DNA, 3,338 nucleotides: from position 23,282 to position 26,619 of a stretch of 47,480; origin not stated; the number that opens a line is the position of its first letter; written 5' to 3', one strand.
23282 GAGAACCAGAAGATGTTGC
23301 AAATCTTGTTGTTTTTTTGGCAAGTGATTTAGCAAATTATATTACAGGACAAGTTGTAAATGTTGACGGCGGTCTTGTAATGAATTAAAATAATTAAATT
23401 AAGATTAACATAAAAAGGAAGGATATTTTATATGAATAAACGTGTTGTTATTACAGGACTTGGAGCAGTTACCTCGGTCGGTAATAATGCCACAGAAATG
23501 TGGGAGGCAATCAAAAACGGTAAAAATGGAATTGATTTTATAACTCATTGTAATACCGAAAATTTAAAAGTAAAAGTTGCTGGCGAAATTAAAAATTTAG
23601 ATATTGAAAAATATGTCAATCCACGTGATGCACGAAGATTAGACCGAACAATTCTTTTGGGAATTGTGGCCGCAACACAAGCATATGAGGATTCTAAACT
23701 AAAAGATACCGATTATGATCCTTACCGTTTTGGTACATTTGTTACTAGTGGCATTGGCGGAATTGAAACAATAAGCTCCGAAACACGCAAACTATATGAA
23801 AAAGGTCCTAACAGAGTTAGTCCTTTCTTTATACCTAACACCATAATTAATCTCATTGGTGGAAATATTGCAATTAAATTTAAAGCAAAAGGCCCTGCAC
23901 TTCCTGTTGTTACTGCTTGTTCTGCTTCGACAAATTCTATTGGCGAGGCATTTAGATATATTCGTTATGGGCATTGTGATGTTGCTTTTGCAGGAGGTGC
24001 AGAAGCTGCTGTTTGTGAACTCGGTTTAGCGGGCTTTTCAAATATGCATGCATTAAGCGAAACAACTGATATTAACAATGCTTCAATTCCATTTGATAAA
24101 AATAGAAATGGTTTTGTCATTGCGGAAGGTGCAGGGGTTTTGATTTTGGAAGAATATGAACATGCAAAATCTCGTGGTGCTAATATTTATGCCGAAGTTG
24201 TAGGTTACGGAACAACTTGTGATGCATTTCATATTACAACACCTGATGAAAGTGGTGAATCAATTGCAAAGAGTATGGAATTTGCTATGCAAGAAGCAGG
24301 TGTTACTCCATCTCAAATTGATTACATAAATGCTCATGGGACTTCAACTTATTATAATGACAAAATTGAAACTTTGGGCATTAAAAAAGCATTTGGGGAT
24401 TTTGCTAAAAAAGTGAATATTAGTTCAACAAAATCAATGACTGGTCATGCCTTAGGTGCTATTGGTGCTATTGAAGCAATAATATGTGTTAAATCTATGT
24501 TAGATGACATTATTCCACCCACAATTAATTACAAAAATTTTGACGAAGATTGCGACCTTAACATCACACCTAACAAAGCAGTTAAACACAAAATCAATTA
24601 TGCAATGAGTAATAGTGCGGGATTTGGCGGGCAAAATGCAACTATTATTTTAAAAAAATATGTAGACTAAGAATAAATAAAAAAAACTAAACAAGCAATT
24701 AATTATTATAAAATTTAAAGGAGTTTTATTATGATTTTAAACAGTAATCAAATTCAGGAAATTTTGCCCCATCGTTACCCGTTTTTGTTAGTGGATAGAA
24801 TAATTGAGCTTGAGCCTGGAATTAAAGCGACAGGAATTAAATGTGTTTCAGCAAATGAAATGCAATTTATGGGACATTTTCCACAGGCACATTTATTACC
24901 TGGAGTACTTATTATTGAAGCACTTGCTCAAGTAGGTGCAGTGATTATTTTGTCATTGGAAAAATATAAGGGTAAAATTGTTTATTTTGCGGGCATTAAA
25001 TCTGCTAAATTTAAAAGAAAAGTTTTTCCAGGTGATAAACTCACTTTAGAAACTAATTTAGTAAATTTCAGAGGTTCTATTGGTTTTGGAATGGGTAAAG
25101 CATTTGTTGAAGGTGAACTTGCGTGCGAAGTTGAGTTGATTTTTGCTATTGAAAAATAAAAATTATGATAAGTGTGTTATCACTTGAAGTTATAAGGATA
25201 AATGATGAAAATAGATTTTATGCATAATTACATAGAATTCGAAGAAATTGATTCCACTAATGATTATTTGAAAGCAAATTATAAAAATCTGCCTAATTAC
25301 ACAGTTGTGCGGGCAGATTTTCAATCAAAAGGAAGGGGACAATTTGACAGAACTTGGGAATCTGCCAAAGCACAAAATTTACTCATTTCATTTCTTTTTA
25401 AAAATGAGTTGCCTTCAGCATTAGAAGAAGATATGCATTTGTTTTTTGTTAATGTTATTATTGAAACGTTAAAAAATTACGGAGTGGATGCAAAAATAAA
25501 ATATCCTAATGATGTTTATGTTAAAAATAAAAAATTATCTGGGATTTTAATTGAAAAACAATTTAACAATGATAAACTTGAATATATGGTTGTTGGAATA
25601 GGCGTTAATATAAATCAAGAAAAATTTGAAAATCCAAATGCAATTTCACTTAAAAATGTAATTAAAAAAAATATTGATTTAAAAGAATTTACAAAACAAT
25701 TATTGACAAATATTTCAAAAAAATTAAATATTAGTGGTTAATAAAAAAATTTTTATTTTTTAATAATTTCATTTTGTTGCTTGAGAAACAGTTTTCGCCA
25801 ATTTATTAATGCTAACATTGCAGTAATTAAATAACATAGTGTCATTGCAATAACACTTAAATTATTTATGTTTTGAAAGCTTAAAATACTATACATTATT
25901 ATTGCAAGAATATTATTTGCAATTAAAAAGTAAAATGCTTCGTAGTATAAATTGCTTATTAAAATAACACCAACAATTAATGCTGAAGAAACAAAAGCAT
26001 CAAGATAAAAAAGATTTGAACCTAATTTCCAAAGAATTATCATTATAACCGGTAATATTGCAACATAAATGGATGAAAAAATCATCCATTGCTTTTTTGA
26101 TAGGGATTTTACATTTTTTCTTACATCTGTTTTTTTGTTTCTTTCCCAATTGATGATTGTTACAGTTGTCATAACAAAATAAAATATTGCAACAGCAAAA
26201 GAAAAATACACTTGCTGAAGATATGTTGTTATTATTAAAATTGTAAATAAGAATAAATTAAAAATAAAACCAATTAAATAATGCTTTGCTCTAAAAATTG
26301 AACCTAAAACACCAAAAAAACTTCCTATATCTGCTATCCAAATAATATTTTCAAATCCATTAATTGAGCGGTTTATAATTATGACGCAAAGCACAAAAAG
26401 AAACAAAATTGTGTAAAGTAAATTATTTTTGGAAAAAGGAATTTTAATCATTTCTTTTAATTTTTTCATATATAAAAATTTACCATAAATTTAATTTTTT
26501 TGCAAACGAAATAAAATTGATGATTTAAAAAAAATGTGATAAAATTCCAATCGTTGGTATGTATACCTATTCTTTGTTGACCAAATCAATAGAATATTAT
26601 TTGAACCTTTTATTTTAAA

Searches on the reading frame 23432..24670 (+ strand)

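Call 53: search_protein_families(library=pfam, proteins=[window:23432-24670:+], max_evalue=0.01)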
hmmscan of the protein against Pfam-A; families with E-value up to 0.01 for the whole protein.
window:23432-24670:+ (412 aa): 2 families
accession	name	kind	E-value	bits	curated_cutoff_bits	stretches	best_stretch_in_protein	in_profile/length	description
PF00109.32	ketoacyl-synt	-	1.9e-52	178.8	20.8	1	3-245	2-252/252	Beta-ketoacyl synthase, N-terminal domain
PF02801.28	Ketoacyl-synt_C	-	4.7e-37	127.1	20.8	1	253-367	1-118/119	Beta-ketoacyl synthase, C-terminal domain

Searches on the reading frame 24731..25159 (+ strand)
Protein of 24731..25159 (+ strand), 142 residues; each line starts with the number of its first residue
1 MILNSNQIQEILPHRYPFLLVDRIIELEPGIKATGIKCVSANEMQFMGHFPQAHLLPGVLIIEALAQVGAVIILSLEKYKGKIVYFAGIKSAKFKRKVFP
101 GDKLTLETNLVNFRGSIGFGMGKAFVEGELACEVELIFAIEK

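Call 53: search_protein_families(library=pfam, proteins=[window:24731-25159:+], max_evalue=0.01)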
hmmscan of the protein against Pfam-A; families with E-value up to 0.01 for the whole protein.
window:24731-25159:+ (142 aa): 3 families
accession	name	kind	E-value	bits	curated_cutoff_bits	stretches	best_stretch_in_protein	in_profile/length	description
PF07977.19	FabA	-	4.6e-26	91.5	23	1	12-134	1-137/138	FabA-like domain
PF01575.25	MaoC_dehydratas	-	0.0031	17.6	27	1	61-112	52-103/123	MaoC like domain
PF22818.2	ApeI-like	-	0.0038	17.9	28.5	1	45-109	28-85/119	ApeI dehydratase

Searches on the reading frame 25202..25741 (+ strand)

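Call 53: search_protein_families(library=pfam, proteins=[window:25202-25741:+], max_evalue=0.01)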
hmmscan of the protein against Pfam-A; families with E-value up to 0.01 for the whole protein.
window:25202-25741:+ (179 aa): 3 families
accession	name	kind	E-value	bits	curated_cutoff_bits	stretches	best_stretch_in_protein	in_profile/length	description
PF03099.24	BPL_LplA_LipB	-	1e-22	80.9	21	1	14-136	3-133/133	Biotin/lipoate A/B protein ligase family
PF21948.1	LplA-B_cat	-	1.4e-07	32.1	27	1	58-119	73-133/200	Lipoyl protein ligase A/B catalytic domain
PF04017.17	DUF366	-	0.00018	21.5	29.9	1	81-173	86-171/184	Domain of unknown function (DUF366)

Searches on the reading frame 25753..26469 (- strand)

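Call 53: search_protein_families(library=pfam, proteins=[window:25753-26469:-], max_evalue=0.01)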
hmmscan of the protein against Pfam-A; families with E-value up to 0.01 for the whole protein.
window:25753-26469:- (238 aa): 1 family
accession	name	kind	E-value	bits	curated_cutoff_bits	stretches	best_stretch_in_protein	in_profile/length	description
PF04973.17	NMN_transporter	-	1.6e-20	74.2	27.3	1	44-226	2-175/175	Nicotinamide mononucleotide transporter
